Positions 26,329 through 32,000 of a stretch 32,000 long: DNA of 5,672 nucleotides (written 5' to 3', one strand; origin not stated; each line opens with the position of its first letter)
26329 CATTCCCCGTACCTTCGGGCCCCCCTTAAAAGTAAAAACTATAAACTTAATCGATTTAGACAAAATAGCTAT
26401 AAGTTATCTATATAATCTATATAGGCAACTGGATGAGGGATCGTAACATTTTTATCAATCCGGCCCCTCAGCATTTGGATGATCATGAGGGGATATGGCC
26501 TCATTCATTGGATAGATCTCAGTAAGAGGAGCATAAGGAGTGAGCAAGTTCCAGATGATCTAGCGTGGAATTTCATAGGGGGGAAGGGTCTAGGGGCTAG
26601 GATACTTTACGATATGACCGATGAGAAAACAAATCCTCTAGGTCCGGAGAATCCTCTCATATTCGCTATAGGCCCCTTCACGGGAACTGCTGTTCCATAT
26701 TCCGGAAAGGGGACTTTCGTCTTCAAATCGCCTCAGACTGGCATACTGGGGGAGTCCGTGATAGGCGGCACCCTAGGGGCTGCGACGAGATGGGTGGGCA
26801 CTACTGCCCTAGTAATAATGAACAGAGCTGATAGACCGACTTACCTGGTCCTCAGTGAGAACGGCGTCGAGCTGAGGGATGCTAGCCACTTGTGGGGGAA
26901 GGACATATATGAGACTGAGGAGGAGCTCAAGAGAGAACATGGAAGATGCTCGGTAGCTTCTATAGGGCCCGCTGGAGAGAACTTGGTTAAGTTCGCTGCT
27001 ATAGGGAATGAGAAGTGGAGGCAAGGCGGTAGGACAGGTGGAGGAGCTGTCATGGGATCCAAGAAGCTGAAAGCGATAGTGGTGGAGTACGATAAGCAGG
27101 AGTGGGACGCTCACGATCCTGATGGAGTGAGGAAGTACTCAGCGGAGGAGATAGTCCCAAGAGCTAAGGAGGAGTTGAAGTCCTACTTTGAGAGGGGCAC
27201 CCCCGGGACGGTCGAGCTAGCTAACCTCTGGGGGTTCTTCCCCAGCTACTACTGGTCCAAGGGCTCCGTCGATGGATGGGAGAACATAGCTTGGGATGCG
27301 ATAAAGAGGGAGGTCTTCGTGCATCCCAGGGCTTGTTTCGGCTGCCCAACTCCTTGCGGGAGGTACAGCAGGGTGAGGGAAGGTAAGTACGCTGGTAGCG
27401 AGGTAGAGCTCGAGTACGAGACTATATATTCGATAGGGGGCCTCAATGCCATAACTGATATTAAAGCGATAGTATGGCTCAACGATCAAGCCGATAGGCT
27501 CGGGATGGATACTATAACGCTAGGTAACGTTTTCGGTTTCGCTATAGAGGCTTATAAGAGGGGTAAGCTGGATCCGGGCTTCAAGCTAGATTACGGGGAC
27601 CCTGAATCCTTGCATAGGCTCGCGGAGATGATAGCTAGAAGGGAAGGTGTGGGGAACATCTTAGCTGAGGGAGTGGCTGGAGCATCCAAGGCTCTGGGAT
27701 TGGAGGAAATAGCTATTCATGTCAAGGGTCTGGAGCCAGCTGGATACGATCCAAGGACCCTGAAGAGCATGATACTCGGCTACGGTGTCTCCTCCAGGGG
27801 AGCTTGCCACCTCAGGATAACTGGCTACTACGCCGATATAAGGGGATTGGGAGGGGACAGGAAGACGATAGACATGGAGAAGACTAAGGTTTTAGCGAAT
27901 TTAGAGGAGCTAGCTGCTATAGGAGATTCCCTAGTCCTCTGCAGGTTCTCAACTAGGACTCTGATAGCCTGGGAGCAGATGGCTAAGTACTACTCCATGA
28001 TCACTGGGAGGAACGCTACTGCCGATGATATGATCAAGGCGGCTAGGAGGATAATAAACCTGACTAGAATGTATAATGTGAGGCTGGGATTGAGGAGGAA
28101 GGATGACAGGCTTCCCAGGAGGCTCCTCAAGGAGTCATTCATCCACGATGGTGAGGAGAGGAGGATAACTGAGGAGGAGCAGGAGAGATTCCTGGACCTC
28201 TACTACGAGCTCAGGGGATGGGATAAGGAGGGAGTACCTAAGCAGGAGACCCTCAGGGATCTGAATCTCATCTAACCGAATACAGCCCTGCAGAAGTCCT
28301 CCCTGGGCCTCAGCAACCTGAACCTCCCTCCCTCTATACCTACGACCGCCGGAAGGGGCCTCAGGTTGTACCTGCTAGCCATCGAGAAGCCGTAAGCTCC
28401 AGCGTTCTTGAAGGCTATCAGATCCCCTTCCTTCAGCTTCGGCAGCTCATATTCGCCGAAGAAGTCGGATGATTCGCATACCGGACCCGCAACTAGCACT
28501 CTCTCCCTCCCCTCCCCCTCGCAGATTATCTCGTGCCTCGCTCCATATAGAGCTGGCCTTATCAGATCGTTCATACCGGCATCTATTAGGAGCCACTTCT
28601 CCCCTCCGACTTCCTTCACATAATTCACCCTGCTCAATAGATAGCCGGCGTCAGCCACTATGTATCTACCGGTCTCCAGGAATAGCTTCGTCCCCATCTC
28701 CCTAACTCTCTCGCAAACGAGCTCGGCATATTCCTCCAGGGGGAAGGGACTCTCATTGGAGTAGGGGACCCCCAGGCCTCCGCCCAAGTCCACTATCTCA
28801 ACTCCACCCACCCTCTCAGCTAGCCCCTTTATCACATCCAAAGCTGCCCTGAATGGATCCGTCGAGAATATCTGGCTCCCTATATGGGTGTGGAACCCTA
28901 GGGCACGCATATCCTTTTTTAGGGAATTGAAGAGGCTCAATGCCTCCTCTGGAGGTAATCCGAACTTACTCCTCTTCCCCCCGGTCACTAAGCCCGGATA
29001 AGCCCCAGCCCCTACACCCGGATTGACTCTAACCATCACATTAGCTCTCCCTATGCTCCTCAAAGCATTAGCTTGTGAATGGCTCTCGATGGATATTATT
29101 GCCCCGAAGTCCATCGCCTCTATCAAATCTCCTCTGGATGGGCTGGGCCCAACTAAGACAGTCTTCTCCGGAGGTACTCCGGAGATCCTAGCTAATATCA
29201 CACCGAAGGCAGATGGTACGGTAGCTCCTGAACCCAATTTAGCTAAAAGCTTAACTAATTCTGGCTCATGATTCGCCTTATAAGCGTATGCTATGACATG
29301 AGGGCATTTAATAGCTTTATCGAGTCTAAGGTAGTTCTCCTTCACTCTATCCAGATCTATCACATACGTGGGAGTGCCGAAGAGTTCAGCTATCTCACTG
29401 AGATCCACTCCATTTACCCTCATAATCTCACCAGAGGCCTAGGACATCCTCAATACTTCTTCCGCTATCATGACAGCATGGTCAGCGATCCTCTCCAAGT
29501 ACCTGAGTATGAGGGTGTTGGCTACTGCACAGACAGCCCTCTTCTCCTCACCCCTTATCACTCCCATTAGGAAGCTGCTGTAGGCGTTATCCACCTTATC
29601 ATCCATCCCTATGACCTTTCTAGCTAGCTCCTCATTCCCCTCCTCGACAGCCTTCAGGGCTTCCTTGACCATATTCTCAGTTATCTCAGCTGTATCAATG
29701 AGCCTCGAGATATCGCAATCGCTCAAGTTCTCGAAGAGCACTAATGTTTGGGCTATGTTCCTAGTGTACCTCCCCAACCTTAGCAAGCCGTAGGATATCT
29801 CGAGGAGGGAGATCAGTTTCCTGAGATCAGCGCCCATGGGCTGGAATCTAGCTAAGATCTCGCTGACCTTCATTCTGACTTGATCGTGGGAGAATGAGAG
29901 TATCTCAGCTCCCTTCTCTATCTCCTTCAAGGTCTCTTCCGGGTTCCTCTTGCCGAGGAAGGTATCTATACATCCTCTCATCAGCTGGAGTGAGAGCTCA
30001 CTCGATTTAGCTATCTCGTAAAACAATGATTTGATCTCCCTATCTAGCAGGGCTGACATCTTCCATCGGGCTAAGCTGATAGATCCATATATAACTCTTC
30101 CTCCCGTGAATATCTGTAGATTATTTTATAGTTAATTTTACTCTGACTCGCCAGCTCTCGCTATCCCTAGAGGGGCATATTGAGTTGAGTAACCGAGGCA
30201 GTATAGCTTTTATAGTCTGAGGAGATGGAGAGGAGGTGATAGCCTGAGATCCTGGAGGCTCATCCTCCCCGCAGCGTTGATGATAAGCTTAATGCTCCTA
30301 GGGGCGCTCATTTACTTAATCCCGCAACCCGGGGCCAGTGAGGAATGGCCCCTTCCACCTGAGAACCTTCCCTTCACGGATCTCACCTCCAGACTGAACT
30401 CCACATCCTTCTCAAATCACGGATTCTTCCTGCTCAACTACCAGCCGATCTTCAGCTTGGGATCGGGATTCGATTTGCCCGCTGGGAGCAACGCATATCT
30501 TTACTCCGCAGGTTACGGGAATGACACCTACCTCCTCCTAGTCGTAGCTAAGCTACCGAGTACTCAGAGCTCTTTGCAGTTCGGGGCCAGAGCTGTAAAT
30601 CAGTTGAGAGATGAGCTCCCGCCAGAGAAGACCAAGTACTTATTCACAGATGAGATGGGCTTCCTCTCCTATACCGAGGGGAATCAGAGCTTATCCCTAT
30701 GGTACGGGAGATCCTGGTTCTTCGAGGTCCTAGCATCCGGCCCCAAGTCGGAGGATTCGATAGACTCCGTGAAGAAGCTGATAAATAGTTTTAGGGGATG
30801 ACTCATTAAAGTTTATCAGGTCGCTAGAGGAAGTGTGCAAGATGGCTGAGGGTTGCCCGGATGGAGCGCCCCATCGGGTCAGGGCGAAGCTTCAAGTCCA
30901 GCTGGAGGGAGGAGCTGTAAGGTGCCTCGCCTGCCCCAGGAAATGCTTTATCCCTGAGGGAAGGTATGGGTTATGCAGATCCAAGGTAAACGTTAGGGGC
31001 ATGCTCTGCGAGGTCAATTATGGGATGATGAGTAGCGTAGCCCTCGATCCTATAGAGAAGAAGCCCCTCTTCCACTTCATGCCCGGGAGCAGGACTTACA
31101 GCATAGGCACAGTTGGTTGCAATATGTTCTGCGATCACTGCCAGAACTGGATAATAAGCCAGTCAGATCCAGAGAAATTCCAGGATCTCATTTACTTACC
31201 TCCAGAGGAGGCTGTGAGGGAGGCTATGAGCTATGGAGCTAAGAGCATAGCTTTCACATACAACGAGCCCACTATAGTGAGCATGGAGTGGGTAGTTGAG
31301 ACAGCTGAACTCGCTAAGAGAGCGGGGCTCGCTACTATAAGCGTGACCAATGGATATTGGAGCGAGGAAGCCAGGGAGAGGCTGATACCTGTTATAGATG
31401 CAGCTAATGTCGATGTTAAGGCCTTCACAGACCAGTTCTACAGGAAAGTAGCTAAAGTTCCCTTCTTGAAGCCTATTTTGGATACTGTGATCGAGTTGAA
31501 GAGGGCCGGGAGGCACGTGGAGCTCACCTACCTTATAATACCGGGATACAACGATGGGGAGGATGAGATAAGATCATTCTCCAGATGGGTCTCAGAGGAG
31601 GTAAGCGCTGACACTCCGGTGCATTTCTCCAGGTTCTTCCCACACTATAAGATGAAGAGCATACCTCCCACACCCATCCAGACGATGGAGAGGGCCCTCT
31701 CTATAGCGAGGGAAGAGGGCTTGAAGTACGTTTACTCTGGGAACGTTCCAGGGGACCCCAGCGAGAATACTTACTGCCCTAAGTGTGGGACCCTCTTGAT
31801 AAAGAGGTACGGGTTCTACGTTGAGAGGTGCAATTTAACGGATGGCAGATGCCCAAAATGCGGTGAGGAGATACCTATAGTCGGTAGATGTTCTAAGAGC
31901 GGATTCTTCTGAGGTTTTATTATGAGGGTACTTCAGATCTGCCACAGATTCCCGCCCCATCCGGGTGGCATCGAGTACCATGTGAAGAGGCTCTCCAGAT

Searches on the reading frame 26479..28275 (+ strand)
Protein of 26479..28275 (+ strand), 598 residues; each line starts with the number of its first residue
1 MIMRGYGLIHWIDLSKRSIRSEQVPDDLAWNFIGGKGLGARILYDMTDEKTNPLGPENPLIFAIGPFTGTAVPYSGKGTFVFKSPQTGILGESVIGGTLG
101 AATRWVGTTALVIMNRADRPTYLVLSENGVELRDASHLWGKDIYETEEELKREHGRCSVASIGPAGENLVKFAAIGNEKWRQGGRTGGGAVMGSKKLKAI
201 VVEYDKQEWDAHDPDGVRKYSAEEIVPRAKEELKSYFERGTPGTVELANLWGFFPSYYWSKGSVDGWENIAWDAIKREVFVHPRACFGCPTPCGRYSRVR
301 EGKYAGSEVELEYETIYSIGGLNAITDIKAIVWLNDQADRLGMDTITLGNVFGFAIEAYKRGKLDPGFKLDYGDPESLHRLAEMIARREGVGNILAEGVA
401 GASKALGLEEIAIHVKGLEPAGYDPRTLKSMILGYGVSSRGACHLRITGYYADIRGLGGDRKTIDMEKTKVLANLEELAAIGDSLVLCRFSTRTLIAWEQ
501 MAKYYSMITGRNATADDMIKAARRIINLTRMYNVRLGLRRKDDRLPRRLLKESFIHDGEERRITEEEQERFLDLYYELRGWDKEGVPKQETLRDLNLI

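Call 75: search_protein_families(library=pfam, proteins=[window:26479-28275:+], max_evalue=0.00001)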
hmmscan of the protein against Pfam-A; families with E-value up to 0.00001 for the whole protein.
window:26479-28275:+ (598 aa): 2 families
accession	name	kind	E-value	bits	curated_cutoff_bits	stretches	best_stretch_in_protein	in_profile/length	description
PF01314.23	AFOR_C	-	1.2e-113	380.6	27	1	235-597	19-385/385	Aldehyde ferredoxin oxidoreductase, domains 2 & 3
PF02730.20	AFOR_N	-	3.9e-75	252.4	29.8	1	9-203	3-197/199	Aldehyde ferredoxin oxidoreductase, N-terminal domain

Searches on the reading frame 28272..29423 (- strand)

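Call 75: search_protein_families(library=pfam, proteins=[window:28272-29423:-], max_evalue=0.00001)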
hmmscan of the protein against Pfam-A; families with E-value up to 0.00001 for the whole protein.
window:28272-29423:- (383 aa): 2 families
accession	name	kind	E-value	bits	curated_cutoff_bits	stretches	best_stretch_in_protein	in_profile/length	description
PF02784.22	Orn_Arg_deC_N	-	1.6e-33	116.6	23.4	1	25-257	2-247/247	Pyridoxal-dependent decarboxylase, pyridoxal binding domain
PF00278.28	Orn_DAP_Arg_deC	-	7.9e-26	90.6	23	1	143-342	5-95/95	Pyridoxal-dependent decarboxylase, C-terminal sheet domain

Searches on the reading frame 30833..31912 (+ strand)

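Call 75: search_protein_families(library=pfam, proteins=[window:30833-31912:+], max_evalue=0.00001)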
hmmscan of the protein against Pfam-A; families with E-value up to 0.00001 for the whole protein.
window:30833-31912:+ (359 aa): 1 family
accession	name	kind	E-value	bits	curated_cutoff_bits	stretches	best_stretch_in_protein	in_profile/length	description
PF04055.27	Radical_SAM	-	5.1e-19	69.5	29.5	1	92-246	3-162/166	Radical SAM superfamily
